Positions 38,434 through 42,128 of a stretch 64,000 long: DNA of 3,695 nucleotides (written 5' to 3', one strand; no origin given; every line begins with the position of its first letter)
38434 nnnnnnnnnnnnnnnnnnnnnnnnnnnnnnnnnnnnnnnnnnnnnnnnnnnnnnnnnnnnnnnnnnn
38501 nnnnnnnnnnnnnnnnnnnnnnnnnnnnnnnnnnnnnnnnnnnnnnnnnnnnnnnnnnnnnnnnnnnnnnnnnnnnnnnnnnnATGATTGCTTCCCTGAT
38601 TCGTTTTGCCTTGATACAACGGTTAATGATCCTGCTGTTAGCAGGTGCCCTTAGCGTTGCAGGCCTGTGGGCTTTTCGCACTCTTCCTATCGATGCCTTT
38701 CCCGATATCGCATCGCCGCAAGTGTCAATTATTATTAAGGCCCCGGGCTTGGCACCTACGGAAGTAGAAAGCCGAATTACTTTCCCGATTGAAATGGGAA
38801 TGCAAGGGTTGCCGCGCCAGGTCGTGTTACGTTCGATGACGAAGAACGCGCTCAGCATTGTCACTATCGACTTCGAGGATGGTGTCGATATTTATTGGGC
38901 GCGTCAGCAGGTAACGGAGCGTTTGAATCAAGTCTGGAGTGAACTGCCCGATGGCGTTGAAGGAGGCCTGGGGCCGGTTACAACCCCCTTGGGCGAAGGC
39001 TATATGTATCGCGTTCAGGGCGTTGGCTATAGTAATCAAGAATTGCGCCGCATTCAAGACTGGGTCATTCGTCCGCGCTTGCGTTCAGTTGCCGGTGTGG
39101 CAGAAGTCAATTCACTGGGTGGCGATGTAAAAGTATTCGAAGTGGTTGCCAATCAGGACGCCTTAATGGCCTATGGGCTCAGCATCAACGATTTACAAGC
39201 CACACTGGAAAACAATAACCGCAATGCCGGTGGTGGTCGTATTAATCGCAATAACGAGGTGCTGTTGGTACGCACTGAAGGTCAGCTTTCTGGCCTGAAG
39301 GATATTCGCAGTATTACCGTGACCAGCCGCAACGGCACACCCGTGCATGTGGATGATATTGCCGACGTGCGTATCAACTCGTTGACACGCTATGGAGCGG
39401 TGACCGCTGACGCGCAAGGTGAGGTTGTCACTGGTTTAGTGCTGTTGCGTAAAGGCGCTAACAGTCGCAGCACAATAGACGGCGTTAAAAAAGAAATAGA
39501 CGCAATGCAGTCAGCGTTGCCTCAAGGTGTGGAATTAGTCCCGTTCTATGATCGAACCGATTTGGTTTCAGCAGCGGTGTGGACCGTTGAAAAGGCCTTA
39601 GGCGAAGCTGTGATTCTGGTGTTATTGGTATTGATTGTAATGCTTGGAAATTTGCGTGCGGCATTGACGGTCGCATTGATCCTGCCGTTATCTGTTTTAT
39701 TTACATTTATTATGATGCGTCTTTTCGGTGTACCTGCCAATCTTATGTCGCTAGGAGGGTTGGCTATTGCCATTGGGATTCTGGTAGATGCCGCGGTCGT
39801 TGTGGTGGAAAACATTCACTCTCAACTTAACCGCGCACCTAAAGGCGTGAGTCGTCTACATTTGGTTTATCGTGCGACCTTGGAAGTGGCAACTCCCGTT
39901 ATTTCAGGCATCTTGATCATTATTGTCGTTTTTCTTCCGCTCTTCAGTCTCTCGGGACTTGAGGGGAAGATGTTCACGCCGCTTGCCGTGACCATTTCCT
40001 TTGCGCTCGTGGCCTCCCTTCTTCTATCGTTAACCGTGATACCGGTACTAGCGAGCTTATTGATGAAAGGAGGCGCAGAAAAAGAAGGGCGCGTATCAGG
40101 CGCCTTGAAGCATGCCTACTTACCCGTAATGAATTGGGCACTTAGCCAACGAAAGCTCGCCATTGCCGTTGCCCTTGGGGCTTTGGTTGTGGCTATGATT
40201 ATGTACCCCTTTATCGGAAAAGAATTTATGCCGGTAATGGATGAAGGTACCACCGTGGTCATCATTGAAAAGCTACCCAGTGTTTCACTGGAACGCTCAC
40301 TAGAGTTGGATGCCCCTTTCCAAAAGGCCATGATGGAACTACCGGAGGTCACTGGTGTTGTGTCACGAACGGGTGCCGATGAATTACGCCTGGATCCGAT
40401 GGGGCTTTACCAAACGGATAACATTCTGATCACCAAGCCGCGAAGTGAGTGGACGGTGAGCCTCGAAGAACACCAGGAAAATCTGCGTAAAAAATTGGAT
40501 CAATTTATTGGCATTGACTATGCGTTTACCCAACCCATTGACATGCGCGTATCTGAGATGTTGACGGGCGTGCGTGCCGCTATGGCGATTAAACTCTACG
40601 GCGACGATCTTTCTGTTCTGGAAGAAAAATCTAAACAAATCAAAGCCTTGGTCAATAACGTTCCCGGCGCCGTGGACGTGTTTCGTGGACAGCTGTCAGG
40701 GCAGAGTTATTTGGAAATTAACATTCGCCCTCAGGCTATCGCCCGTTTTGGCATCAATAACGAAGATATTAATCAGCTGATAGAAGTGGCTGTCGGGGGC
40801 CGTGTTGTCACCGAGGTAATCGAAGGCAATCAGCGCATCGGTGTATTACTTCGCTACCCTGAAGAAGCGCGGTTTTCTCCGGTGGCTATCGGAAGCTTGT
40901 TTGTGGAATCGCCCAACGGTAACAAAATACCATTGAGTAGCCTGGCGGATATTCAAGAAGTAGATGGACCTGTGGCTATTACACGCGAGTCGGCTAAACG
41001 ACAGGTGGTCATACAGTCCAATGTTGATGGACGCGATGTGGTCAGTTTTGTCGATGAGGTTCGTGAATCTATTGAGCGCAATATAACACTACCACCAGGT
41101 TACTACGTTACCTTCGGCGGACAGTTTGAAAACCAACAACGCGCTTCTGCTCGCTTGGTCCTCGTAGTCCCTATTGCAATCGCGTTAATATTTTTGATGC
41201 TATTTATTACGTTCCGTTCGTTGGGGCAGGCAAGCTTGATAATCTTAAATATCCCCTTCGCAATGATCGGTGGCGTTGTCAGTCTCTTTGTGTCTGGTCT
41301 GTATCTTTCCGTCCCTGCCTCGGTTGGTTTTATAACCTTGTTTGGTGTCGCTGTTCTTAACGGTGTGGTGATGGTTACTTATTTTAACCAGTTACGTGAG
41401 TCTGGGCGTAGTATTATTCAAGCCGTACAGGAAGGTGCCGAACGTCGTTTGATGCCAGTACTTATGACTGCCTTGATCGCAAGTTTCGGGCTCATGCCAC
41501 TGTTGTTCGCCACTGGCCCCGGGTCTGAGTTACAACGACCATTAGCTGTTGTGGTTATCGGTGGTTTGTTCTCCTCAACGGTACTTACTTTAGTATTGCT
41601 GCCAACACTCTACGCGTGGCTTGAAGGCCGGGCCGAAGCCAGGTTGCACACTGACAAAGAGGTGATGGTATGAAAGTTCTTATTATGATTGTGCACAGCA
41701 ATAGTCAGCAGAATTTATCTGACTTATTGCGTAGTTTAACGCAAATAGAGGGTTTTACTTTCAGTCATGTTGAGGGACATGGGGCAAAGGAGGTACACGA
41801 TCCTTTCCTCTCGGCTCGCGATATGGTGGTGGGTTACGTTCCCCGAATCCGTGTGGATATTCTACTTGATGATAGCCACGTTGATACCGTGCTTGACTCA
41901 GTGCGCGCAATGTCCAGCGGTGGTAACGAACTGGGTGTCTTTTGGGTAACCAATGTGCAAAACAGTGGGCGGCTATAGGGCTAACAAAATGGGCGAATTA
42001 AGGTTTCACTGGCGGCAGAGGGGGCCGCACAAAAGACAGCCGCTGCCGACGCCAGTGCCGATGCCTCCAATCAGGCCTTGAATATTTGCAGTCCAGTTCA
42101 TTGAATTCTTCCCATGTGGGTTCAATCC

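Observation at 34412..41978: BlaI/BlaR1-type proteolytic switch wired to a heavy-metal RND pump, with a duplicated operator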

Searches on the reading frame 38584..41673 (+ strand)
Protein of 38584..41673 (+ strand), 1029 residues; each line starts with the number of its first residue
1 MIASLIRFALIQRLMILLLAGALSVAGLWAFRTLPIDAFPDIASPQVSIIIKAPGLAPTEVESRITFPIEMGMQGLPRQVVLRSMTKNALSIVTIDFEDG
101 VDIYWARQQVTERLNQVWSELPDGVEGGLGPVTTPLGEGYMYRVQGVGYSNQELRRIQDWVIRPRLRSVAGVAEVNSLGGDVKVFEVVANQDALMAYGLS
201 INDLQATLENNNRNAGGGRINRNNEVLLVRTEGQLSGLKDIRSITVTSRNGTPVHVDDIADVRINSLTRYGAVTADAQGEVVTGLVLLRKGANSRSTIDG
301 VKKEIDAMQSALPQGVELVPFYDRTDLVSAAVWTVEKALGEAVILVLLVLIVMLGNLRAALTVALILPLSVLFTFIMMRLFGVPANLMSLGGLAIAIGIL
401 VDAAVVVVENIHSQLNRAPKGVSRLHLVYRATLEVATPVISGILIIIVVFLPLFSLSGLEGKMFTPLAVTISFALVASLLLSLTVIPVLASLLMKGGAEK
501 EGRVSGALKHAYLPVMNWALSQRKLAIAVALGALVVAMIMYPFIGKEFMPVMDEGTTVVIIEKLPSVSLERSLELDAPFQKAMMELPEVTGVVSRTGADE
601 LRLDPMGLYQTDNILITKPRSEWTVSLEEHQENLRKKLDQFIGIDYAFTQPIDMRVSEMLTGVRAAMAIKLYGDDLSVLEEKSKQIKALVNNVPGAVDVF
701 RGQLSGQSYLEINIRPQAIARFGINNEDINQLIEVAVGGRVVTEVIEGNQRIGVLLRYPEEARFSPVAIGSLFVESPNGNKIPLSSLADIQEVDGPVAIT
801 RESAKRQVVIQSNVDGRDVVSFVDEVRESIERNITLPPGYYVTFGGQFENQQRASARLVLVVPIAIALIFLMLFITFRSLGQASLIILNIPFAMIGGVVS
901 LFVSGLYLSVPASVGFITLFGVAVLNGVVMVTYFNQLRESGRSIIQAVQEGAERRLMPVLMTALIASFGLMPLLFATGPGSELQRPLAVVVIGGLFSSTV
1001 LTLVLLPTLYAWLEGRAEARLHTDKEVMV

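Call 3: search_protein_families(library=pfam, proteins=[window:38584-41673:+], max_evalue=0.01)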
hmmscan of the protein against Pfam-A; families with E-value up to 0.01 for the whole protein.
window:38584-41673:+ (1029 aa): 2 families
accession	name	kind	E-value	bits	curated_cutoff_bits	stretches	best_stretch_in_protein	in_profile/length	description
PF00873.25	ACR_tran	-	6e-293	974.8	28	1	6-1013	2-1020/1021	AcrB/AcrD/AcrF family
PF03176.21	MMPL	-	2e-08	34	20.5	2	807-1017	91-305/333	MMPL family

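Call 23: search_protein_families(library=ncbifam, proteins=[window:38584-41673:+], max_evalue=0.001)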
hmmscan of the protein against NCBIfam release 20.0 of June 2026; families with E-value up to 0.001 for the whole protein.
window:38584-41673:+ (1029 aa): 13 families
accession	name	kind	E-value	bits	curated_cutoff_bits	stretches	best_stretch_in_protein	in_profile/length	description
TIGR00914.1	2A0601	subfamily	0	1065.1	701.45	1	1-1020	1-1042/1051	CusA/CzcA family heavy metal efflux RND transporter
NF033617.1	RND_permease_2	subfamily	1.5e-171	572.7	1250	1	16-1014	11-1008/1009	multidrug efflux RND transporter permease subunit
NF000282.2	RND_permease_1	subfamily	3.6e-131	439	1250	1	18-1014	13-1028/1029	multidrug efflux RND transporter permease subunit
TIGR00915.1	2A0602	subfamily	9.2e-114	381.4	940.35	1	16-1018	18-1033/1050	efflux RND transporter permease subunit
NF007905.0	PRK10614.1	equivalog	4.1e-111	372.4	1774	1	12-1015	9-1010/1025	multidrug efflux RND transporter permease subunit MdtC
NF007798.0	PRK10503.1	equivalog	2.1e-101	340.2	1584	1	14-1014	21-1023/1040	MdtB/MuxB family multidrug efflux RND transporter permease subunit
NF007133.0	PRK09579.1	equivalog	4.5e-87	292.6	1763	1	23-1019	21-1008/1017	multidrug efflux RND transporter permease subunit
NF007842.1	PRK10555.1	equivalog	1.6e-78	264.6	1854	2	14-498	10-501/1036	multidrug efflux RND transporter permease AcrD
NF007131.0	PRK09577.1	equivalog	2.2e-75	254.1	1768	2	18-501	14-503/1045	multidrug efflux RND transporter permease subunit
NF000037.1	RND_perm_OqxB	exception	8e-69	232.5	2200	2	8-500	6-506/1050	multidrug efflux RND transporter permease subunit OqxB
NF011706.2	PRK15127.1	equivalog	7e-66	222.8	2150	2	17-497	13-500/1049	multidrug efflux RND transporter permease subunit AcrB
TIGR00921.1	2A067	subfamily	2.7e-12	45.6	351.9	1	807-1013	140-346/733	hydrophobe/amphiphile efflux-3 (HAE3) family transporter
TIGR00916.1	2A0604s01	subfamily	1.7e-08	34.4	148.6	1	862-998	94-230/231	SecD/SecF family protein translocase subunit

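Call 60: search_solved_structures(query=window:38584-41673:+, max_evalue=1e-20)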
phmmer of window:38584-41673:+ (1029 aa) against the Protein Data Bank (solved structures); distinct sequences matched with E-value up to 1e-20: 80 (the best 60 are shown).
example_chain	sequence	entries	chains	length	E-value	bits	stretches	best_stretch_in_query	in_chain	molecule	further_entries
4k0e_A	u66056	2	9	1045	4.4e-210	703.4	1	1-1023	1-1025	Heavy metal cation tricomponent efflux pump ZneA(CzcA-like)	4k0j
3t51_A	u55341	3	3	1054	4.3e-186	624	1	1-1013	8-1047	Cation efflux system protein CusA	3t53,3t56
3k07_A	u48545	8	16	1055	4.3e-186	624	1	1-1013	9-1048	Cation efflux system protein cusA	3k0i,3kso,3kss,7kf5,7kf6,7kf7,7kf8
4dnr_A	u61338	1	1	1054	5.6e-186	623.6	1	1-1013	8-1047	Cation efflux system protein CusA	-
3ne5_A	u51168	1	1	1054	7.4e-186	623.2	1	5-1013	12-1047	Cation efflux system protein cusA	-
4dop_A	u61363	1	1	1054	3.1e-185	621.1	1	1-1013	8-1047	Cation efflux system protein CusA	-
4dnt_A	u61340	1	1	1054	6.5e-185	620.1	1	1-1013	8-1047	Cation efflux system protein CusA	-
9lyq_B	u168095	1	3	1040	7.6e-92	312.1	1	12-1013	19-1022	Multidrug resistance protein MdtB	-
6ows_A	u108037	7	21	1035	6.2e-89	302.5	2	18-589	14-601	Efflux pump membrane transporter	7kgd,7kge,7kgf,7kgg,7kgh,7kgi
7b8p_A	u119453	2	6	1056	6.7e-89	302.3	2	11-589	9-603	Efflux pump membrane transporter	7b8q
9j3d_J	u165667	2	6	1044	2.1e-82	280.8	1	19-1014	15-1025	Efflux pump membrane transporter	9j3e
8f3e_A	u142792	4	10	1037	5.7e-78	266.2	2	13-497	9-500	Efflux pump membrane transporter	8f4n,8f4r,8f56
22xk_B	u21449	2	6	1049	5.7e-78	266.2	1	19-1011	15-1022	MexBYB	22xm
7wlv_A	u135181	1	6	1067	1.9e-76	261.1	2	16-505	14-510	Efflux pump membrane transporter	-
3w9i_A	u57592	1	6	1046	1.1e-75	258.6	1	18-1011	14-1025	Multidrug resistance protein MexB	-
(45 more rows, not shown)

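Call 77: search_solved_structures(query=window:38584-41673:+, max_evalue=1e-150, show_alignments=3)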
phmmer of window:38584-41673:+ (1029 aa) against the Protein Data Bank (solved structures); distinct sequences matched with E-value up to 1e-150: 7.
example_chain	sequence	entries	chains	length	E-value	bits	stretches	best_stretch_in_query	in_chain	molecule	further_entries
4k0e_A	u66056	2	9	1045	4.4e-210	703.4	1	1-1023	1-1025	Heavy metal cation tricomponent efflux pump ZneA(CzcA-like)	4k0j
3t51_A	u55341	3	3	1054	4.3e-186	624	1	1-1013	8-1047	Cation efflux system protein CusA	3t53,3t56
3k07_A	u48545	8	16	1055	4.3e-186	624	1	1-1013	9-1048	Cation efflux system protein cusA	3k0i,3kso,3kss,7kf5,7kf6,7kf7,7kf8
4dnr_A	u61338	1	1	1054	5.6e-186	623.6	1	1-1013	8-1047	Cation efflux system protein CusA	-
3ne5_A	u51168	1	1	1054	7.4e-186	623.2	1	5-1013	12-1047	Cation efflux system protein cusA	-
4dop_A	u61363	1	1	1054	3.1e-185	621.1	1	1-1013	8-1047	Cation efflux system protein CusA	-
4dnt_A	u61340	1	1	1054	6.5e-185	620.1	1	1-1013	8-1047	Cation efflux system protein CusA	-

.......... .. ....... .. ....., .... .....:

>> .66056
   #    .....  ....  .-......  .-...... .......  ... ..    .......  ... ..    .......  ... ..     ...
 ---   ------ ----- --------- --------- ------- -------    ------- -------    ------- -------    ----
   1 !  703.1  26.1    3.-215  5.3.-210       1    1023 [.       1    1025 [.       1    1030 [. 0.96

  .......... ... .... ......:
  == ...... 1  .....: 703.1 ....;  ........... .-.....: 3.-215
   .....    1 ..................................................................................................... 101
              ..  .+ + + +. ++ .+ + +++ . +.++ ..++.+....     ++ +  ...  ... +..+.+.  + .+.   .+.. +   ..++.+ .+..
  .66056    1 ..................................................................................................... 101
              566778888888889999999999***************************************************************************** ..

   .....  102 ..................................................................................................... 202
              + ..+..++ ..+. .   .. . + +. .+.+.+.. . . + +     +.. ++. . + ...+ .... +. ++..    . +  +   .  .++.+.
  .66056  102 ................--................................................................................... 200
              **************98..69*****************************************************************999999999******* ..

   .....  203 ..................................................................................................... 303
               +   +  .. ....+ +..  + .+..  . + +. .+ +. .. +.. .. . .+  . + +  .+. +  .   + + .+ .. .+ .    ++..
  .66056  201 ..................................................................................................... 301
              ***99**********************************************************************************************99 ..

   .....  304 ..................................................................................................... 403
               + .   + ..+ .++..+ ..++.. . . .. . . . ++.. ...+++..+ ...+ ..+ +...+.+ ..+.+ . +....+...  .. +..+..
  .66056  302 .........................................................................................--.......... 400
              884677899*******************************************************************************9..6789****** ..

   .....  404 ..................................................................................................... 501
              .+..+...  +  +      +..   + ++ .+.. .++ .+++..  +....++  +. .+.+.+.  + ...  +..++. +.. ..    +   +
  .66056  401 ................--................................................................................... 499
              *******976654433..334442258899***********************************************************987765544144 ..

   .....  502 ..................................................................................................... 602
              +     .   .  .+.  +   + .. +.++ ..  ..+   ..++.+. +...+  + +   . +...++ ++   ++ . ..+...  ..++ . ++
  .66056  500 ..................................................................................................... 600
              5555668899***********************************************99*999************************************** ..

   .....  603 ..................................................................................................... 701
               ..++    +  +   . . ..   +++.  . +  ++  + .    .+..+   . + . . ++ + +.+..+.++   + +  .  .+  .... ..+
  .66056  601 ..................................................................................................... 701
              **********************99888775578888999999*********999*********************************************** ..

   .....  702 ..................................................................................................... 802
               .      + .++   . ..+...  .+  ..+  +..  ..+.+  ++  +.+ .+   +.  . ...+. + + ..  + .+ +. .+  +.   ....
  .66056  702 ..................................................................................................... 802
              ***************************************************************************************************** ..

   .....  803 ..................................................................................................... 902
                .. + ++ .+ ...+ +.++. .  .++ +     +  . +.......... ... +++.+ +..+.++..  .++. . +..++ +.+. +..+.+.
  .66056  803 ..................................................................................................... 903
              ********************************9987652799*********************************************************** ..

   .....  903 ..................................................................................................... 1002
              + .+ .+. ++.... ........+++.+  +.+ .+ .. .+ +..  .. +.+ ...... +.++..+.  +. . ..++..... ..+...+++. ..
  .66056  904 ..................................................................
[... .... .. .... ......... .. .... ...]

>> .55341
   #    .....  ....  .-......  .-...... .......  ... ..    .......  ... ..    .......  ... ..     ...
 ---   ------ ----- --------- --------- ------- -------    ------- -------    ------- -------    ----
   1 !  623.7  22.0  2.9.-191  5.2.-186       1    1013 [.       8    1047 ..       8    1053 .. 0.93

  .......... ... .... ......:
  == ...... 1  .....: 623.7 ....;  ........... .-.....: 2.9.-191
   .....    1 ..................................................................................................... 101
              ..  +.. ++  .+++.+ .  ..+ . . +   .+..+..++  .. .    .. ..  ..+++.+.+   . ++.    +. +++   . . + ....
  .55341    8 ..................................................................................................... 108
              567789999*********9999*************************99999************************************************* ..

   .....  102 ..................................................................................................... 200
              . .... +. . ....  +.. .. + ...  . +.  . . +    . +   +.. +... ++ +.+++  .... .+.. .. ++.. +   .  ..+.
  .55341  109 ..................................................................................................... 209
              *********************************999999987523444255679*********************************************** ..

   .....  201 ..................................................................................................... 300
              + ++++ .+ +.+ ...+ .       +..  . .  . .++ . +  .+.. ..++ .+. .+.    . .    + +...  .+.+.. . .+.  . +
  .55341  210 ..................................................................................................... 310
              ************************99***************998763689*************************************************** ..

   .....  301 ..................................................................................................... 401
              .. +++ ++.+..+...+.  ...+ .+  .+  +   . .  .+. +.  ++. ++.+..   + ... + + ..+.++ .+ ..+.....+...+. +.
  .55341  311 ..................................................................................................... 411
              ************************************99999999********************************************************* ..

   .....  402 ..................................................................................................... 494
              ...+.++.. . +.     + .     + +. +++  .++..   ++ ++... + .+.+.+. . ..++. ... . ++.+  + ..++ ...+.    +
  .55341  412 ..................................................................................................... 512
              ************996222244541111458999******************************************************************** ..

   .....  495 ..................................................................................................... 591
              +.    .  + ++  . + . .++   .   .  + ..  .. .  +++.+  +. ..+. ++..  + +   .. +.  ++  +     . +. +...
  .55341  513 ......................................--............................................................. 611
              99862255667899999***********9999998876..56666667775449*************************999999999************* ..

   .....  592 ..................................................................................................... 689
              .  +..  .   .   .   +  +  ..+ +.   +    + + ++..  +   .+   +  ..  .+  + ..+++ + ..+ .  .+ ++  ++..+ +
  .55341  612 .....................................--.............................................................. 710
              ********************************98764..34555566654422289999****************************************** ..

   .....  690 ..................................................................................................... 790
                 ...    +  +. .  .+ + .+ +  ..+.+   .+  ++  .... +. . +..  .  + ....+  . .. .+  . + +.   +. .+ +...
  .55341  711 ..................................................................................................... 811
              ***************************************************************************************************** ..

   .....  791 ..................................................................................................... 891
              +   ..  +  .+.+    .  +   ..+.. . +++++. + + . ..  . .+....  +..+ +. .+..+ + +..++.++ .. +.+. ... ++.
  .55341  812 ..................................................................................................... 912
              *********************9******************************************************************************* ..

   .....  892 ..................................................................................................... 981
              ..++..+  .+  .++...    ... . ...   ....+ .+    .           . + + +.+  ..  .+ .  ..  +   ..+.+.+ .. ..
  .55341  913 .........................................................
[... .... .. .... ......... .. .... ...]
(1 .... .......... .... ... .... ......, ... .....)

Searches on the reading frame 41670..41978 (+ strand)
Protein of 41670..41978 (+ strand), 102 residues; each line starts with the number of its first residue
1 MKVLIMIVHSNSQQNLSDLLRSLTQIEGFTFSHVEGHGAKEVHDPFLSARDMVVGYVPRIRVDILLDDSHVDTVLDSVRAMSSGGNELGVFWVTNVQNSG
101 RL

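Call 3: search_protein_families(library=pfam, proteins=[window:41670-41978:+], max_evalue=0.01)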
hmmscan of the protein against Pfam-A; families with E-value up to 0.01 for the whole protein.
window:41670-41978:+ (102 aa): 2 families
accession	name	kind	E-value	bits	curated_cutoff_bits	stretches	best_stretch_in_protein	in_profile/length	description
PF11582.13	DUF3240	-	2.7e-11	43.9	21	1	4-102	7-101/102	Protein of unknown function (DUF3240)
PF00543.27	P-II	-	2.4e-10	41.1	25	1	1-99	1-95/102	Nitrogen regulatory protein P-II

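Call 23: search_protein_families(library=ncbifam, proteins=[window:41670-41978:+], max_evalue=0.001)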
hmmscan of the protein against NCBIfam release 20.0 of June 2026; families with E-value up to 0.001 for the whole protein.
window:41670-41978:+ (102 aa): 2 families
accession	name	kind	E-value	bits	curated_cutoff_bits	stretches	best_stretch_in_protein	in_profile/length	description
NF007946.0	PRK10665.1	equivalog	1.2e-07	32.4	181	1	1-95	1-95/112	P-II family nitrogen regulator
NF008111.0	PRK10858.1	equivalog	3.6e-06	27.4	202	1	24-85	23-84/112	nitrogen regulatory protein P-II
